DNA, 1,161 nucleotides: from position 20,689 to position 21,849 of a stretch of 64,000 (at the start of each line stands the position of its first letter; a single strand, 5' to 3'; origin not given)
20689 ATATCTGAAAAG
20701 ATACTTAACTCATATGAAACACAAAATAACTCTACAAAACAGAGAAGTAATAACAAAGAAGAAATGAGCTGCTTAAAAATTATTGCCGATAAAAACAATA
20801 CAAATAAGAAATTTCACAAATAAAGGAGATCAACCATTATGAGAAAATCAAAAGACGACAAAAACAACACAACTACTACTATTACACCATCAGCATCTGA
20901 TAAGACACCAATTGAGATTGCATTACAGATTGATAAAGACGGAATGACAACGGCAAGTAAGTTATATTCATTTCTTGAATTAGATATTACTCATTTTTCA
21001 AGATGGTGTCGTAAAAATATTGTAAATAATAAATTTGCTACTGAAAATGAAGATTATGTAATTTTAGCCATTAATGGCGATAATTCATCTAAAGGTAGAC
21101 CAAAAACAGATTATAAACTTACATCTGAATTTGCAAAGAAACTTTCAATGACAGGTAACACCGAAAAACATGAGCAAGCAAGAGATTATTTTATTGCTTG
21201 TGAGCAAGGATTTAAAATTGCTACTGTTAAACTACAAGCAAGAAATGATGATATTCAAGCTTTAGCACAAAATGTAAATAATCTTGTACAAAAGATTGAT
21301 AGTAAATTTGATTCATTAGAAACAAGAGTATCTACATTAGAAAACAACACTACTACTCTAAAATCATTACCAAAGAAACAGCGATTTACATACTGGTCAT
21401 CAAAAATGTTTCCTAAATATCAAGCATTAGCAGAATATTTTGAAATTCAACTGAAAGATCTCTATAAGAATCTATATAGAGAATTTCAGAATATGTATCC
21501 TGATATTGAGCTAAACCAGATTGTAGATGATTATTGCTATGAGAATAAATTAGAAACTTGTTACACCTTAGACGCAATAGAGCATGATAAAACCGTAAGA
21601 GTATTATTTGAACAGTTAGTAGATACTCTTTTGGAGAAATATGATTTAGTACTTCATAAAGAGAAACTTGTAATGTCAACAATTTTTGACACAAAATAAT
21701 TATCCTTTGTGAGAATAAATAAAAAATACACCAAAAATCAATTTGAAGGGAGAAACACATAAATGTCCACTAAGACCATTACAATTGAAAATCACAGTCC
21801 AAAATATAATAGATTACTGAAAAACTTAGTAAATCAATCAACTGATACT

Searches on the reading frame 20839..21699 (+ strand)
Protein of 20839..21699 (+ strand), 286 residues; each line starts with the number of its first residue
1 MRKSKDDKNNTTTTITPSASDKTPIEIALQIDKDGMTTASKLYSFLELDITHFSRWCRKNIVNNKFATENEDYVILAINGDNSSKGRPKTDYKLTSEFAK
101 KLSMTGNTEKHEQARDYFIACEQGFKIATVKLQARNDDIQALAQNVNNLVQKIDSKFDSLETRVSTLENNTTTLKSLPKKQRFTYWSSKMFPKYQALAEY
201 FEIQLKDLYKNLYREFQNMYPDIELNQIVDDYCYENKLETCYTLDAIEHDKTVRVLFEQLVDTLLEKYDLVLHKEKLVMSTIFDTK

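Call 85: search_protein_families(library=pfam, proteins=[window:20839-21699:+], max_evalue=0.0001)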
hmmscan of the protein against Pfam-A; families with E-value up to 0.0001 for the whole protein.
window:20839-21699:+ (286 aa): 1 family
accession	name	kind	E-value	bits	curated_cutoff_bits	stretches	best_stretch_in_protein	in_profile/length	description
PF08346.17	AntA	-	7e-14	52.6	27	1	39-107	3-67/68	AntA/AntB antirepressor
